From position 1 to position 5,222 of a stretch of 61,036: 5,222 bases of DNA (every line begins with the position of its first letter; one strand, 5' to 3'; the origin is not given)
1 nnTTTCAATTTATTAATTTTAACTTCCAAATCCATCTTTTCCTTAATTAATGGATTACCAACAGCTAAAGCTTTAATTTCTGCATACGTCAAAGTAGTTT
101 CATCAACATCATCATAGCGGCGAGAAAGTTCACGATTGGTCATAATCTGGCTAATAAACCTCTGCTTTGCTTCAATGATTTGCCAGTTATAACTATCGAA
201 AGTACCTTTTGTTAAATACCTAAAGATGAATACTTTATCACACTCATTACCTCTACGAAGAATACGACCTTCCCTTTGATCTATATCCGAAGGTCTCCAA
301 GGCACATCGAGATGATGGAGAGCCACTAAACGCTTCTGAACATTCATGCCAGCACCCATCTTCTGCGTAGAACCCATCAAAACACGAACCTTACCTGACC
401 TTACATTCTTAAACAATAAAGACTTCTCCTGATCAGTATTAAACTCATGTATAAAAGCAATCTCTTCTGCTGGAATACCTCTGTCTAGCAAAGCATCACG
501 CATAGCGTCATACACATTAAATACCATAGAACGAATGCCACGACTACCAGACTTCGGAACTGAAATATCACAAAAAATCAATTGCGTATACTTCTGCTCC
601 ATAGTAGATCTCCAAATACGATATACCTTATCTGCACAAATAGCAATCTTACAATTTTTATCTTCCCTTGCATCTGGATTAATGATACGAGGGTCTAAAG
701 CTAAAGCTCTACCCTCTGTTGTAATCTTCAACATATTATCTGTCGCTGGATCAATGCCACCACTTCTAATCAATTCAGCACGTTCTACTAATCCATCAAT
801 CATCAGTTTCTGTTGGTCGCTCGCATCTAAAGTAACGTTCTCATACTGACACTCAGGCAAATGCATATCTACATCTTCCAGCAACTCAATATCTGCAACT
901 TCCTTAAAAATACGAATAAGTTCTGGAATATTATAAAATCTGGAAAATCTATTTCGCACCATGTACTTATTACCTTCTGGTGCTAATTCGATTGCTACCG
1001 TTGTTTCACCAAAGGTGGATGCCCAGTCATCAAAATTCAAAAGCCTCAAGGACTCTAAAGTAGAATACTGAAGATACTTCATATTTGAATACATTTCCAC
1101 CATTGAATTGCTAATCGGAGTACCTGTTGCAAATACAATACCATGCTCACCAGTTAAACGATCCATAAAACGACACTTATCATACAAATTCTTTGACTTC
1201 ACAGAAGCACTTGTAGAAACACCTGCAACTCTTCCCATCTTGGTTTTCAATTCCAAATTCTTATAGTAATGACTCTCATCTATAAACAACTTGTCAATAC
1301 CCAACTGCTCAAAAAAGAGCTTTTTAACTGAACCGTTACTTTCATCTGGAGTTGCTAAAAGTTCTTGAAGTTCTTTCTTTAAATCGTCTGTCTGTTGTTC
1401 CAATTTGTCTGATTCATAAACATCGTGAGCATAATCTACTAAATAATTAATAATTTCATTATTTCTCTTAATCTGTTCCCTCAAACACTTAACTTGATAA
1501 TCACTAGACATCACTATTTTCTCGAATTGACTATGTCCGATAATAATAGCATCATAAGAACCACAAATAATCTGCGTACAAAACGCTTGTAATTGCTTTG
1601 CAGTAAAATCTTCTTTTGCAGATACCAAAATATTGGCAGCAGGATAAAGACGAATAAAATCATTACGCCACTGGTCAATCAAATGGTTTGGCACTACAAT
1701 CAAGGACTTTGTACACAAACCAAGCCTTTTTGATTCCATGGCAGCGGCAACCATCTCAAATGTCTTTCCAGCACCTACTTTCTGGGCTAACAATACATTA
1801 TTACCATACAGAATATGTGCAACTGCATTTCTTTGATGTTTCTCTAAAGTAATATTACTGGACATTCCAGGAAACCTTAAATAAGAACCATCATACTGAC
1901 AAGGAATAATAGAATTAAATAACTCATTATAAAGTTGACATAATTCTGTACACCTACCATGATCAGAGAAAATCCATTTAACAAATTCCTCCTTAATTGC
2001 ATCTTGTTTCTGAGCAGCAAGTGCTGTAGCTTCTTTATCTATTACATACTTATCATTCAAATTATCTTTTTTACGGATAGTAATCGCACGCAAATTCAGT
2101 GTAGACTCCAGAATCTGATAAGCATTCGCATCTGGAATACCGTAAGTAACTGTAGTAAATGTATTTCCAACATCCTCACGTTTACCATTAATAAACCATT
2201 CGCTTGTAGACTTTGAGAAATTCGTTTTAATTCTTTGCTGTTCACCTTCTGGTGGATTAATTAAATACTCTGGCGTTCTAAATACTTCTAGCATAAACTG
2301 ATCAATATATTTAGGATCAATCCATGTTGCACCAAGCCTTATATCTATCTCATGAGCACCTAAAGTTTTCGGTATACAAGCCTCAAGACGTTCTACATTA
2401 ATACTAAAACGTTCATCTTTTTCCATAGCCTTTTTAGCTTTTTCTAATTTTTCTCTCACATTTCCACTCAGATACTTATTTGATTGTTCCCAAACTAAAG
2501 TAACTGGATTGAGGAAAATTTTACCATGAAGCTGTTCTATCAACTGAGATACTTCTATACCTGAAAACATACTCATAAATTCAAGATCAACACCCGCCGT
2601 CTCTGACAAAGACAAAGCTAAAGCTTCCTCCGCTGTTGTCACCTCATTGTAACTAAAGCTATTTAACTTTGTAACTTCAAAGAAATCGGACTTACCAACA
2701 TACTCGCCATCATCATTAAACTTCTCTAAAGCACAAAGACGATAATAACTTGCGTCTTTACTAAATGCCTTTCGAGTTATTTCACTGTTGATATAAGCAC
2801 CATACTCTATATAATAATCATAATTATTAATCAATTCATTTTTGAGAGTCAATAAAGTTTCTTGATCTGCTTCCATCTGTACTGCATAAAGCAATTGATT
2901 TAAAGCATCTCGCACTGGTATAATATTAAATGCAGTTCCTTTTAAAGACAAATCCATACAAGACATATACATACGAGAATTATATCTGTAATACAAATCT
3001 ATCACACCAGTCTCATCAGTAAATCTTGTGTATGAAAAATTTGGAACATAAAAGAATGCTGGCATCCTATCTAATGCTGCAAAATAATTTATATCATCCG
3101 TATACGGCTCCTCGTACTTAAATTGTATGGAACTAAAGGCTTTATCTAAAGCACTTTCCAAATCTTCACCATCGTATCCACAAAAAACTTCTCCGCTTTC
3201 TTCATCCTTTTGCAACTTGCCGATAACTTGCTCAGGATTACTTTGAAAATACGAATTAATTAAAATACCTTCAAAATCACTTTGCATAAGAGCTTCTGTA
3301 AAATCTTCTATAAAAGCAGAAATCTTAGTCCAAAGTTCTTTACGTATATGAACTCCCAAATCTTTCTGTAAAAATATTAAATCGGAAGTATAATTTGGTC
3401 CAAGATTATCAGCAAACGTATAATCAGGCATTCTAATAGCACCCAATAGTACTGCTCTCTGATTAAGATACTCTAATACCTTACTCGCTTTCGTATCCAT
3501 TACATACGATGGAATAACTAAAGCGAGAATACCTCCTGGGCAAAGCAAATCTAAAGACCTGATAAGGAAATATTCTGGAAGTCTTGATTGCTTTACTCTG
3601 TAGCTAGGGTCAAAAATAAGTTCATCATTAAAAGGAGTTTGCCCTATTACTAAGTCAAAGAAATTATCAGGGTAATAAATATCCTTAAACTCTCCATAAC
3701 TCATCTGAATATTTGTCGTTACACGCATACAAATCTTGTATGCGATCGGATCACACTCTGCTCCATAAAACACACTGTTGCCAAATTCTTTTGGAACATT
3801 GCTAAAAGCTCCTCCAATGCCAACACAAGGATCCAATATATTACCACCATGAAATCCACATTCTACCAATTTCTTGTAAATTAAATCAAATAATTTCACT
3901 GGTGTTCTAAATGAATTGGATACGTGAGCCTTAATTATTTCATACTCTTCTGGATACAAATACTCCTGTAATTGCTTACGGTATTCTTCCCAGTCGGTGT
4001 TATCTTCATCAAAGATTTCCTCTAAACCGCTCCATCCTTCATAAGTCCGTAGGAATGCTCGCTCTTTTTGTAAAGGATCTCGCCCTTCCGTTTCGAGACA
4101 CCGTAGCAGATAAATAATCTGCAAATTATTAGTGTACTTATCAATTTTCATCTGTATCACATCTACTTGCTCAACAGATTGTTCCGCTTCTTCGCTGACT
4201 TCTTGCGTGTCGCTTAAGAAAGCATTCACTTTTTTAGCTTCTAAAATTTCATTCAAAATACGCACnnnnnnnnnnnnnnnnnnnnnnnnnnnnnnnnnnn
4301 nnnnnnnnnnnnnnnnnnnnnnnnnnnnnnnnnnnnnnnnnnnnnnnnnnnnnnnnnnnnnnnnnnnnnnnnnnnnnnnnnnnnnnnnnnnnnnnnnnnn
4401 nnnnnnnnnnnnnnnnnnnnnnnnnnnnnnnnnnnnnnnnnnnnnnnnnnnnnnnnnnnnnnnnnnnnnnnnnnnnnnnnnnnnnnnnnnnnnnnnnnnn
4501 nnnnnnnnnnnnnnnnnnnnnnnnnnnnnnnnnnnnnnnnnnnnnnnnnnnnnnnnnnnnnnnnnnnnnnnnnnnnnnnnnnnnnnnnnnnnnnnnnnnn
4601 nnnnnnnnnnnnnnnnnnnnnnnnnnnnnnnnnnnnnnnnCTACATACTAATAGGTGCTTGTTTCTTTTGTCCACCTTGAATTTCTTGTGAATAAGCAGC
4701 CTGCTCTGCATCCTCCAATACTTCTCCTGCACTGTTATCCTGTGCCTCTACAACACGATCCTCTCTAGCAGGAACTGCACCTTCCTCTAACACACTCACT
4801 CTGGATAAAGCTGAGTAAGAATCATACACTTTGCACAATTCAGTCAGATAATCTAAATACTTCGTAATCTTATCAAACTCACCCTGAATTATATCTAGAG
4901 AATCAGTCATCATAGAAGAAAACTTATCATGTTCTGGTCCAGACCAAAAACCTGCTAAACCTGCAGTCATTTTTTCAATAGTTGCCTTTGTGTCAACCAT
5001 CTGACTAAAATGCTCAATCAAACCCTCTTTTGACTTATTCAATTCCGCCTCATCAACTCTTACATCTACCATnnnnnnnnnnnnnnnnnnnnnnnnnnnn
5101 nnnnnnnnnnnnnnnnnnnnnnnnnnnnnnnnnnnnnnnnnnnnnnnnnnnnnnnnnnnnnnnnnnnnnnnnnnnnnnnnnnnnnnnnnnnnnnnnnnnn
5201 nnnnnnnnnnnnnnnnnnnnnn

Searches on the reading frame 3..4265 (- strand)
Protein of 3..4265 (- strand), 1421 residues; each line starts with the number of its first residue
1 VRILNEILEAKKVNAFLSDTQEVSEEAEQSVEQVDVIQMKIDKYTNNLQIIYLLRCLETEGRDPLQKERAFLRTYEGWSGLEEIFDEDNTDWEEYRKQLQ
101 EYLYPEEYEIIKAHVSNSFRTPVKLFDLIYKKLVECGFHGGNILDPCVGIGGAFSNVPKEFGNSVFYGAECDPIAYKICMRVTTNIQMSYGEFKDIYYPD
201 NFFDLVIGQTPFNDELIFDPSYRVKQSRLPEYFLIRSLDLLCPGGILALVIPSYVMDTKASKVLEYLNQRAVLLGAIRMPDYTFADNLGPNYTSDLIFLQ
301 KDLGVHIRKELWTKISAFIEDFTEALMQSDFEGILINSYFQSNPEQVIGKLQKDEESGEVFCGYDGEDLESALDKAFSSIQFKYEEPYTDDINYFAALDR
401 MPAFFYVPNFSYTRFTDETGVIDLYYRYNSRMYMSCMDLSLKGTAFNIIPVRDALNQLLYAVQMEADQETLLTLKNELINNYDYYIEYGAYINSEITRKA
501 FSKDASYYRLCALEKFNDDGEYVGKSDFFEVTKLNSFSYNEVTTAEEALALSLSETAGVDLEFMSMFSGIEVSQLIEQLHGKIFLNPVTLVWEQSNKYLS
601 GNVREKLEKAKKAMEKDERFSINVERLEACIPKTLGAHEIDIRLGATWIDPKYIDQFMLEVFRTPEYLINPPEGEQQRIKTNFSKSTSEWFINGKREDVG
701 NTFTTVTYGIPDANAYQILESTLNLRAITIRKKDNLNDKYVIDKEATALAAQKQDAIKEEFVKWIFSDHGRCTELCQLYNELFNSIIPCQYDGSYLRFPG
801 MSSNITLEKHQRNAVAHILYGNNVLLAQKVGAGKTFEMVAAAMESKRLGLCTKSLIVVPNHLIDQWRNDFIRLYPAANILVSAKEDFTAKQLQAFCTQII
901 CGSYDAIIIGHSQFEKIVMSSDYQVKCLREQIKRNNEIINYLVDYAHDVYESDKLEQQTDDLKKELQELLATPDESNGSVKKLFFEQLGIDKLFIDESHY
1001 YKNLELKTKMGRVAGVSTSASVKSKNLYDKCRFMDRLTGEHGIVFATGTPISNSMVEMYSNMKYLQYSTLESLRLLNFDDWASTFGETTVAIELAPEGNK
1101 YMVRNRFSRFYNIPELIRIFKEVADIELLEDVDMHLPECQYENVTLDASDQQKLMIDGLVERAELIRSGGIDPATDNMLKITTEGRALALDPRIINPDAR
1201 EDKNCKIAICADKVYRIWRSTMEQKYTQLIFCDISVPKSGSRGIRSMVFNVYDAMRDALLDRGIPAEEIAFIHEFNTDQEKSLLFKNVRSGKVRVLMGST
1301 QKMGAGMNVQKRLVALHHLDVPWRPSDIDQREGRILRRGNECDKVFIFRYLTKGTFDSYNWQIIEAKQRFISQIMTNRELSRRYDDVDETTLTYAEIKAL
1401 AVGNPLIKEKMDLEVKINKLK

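Call 22: search_protein_families(library=pfam, proteins=[window:3-4265:-], max_evalue=0.01)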
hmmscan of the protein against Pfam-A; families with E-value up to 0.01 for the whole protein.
window:3-4265:- (1421 aa): 7 families
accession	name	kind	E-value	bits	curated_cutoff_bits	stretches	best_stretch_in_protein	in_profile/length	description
PF00176.29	SNF2-rel_dom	-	7.5e-12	45.4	24.9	1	812-960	15-115/290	SNF2-related domain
PF00270.35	DEAD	-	1e-06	29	26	1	809-906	2-104/167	DEAD/DEAH box helicase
PF04851.21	ResIII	-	2.9e-06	27.8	22.5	1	805-964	2-152/164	Type III restriction enzyme, res subunit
PF00271.37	Helicase_C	-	3.6e-06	27.6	23.5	1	1245-1339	17-110/110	Helicase conserved C-terminal domain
PF07669.17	Eco57I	-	0.0022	18.6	25.3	1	192-267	64-149/171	Eco57I restriction-modification methylase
PF19587.5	DUF6094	-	0.0022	17.3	22.8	1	141-264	160-276/344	Uncharacterised methyltransferase family (DUF6094)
PF03670.18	UPF0184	-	0.0095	16.8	21.5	0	953-989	43-75/83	Uncharacterised protein family (UPF0184)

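Call 61: search_protein_families(library=padloc, proteins=[window:3-4265:-], max_evalue=0.01)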
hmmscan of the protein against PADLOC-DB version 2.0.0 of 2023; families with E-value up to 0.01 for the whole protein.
window:3-4265:- (1421 aa): 30 families (the best 25 are shown)
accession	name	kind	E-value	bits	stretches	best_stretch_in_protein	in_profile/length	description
PDLC02633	DrmD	-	6.3e-15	52.2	1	1253-1372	540-661/839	DrmD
PDLC02621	DrmD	-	2.6e-14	50.4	1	1285-1376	570-658/1040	DrmD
PDLC02500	BrxHI|BrxHII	-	2.1e-13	47.8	2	801-928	85-204/933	BrxHI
PDLC00633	ZorD1|ZorD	-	1.7e-11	40.9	2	797-909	435-557/908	"SWI2/SNF2 helicase, Mrr-like nuclease"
PDLC02193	PLD_Helicase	-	6e-11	39.2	2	1279-1363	740-822/905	-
PDLC02504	BrxHI|BrxHII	-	1.6e-10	37.6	1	1265-1398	509-641/971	BrxHII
PDLC02634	DrmD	-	6.2e-10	35.5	1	1287-1372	533-616/900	DrmD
PDLC03258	MTase_II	-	7.1e-10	36.6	1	119-259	25-163/366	Type II methyltransferase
PDLC02623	DrmD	-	1.6e-09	34.1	1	1243-1358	529-643/1040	DrmD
PDLC02632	DrmD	-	2.3e-09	34.3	1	1256-1359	539-645/662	DrmD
PDLC02840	DpdE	-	8.7e-09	32.2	2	1250-1352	575-667/1091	DpdE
PDLC02572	DrmA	-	1e-08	31.6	1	1290-1351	574-634/1043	DrmA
PDLC02846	DpdE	-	5.4e-08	29.2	1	801-908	157-267/1034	DpdE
PDLC02843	DpdE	-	4.4e-07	26.2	1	801-871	153-225/1091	DpdE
PDLC04556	PDC-M27C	-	8.1e-07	25.7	1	822-1005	55-209/892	-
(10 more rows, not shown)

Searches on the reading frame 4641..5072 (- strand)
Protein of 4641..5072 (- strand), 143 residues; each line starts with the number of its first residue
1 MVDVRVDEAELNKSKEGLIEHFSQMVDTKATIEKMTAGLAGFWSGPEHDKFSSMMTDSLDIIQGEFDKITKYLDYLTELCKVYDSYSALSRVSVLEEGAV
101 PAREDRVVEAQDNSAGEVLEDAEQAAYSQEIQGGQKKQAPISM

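Call 11: search_protein_families(library=pfam, proteins=[window:4641-5072:-], max_evalue=0.01)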
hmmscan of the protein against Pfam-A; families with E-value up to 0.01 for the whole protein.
window:4641-5072:- (143 aa): 0 families

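Call 79: find_encoding_contigs(protein=window:4641-5072:-, flank=10000, max_places=2)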
Protein window:4641-5072:- (143 aa): 23 contigs read that carry it; 2 places shown.
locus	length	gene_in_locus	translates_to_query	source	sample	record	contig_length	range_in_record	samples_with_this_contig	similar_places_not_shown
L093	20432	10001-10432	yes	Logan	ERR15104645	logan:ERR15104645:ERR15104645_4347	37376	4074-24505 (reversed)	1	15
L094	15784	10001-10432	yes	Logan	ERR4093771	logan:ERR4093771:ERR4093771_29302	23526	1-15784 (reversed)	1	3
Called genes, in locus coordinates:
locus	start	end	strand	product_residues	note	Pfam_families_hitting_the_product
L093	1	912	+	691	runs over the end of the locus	PF22359:Big-like (faint), PF22963:Ig_NUP210_3rd (faint), PF25354:Ig_NUP210_16th (faint), PF26182:Ig_NUP210_5th (faint), PF26918:Ig_Eae (faint), PF02368:Big_2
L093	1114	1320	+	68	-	-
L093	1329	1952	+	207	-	-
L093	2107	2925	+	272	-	PF10021:PARG_cat_microb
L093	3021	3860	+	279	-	-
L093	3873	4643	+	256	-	PF01841:Transglut_core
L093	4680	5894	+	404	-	-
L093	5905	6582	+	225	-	-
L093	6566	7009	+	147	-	-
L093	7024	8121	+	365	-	-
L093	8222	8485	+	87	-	-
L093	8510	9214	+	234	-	-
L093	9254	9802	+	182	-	-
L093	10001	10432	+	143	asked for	-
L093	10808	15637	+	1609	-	PF28553:WH_1, PF28554:DUF8437, PF00176:SNF2-rel_dom (weak), PF04851:ResIII (weak), PF00270:DEAD (faint), PF28555:Helicase_dom, PF00271:Helicase_C (weak)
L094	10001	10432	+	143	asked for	-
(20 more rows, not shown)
